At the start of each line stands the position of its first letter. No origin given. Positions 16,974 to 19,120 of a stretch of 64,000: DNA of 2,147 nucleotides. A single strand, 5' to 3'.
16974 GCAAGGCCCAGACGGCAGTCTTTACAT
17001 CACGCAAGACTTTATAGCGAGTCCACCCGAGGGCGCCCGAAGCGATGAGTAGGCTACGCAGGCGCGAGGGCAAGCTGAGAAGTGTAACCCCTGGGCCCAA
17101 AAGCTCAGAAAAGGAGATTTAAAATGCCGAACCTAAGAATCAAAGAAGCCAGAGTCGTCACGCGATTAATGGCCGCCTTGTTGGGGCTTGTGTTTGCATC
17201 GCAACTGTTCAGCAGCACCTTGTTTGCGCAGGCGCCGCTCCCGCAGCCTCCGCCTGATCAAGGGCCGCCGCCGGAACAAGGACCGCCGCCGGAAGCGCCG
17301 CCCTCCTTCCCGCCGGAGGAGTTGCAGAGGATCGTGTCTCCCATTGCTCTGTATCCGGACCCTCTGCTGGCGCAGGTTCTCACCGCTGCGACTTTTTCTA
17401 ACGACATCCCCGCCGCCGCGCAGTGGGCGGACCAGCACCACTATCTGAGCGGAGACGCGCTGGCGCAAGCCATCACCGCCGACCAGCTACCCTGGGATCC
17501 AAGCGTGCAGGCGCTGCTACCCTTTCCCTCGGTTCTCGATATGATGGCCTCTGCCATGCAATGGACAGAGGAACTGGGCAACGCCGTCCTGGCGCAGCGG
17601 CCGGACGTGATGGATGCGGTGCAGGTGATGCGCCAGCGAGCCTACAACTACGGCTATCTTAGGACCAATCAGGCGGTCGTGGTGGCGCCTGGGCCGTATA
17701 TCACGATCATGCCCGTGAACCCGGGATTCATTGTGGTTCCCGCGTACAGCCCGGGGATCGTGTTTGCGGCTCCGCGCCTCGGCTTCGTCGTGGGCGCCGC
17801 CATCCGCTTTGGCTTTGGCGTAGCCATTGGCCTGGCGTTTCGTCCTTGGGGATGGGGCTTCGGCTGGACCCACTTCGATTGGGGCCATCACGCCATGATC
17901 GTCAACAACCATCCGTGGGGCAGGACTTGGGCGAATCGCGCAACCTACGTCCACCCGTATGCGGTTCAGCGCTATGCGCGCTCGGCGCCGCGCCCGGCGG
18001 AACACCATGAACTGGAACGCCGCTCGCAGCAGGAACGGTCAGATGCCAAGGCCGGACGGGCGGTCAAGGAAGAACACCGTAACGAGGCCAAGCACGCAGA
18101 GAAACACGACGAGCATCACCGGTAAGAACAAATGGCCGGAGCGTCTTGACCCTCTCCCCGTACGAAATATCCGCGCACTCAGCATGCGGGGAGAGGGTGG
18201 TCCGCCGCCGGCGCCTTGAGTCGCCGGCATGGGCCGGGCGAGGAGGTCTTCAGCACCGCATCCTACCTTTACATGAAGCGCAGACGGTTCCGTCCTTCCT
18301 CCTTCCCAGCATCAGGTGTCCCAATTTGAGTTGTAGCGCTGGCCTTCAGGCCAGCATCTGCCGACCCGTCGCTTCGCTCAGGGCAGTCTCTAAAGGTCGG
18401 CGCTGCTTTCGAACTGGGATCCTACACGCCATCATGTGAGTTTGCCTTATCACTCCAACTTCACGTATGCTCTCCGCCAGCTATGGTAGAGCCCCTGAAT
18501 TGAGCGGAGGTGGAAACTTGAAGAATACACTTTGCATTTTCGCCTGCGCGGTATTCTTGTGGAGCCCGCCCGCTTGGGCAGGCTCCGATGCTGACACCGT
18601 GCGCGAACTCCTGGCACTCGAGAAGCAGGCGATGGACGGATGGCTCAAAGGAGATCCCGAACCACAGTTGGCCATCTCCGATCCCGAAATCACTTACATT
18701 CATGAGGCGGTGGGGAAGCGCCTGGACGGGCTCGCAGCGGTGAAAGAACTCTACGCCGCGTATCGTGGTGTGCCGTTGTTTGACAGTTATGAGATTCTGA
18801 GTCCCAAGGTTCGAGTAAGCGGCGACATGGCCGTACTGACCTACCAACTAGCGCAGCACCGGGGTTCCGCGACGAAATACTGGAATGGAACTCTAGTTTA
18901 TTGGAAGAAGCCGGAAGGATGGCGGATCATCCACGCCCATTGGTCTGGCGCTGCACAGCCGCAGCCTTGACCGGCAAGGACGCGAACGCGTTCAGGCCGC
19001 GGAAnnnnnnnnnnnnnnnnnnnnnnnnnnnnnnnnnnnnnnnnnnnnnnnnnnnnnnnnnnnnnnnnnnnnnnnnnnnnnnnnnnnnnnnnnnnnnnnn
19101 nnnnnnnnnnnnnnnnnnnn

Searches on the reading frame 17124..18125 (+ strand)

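Call 6: search_protein_families(library=pfam, proteins=[window:17124-18125:+], max_evalue=0.001)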
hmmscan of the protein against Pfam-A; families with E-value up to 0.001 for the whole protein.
window:17124-18125:+ (333 aa): 1 family
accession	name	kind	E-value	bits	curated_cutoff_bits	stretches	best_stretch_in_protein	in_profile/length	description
PF11737.13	DUF3300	-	1.3e-45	156.1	25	1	65-262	3-205/227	Protein of unknown function (DUF3300)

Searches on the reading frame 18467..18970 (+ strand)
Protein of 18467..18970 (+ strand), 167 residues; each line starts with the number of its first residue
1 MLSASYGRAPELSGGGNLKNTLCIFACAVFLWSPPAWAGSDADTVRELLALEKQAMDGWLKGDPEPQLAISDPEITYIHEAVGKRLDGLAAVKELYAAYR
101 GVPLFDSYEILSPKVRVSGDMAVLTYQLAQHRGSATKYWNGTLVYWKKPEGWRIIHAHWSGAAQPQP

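Call 6: search_protein_families(library=pfam, proteins=[window:18467-18970:+], max_evalue=0.001)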
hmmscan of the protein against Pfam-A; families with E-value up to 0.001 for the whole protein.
window:18467-18970:+ (167 aa): 3 families
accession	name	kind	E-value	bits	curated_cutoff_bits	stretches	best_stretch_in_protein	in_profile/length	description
PF08332.16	CaMKII_AD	-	1.4e-09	38.6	22.1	1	46-162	3-127/128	Calcium/calmodulin dependent protein kinase II association domain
PF14534.12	DUF4440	-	3.6e-09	37.4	25.2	1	48-154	1-107/107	Domain of unknown function (DUF4440)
PF13474.12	SnoaL_3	-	9.6e-09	36.1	22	1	71-162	25-119/121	SnoaL-like domain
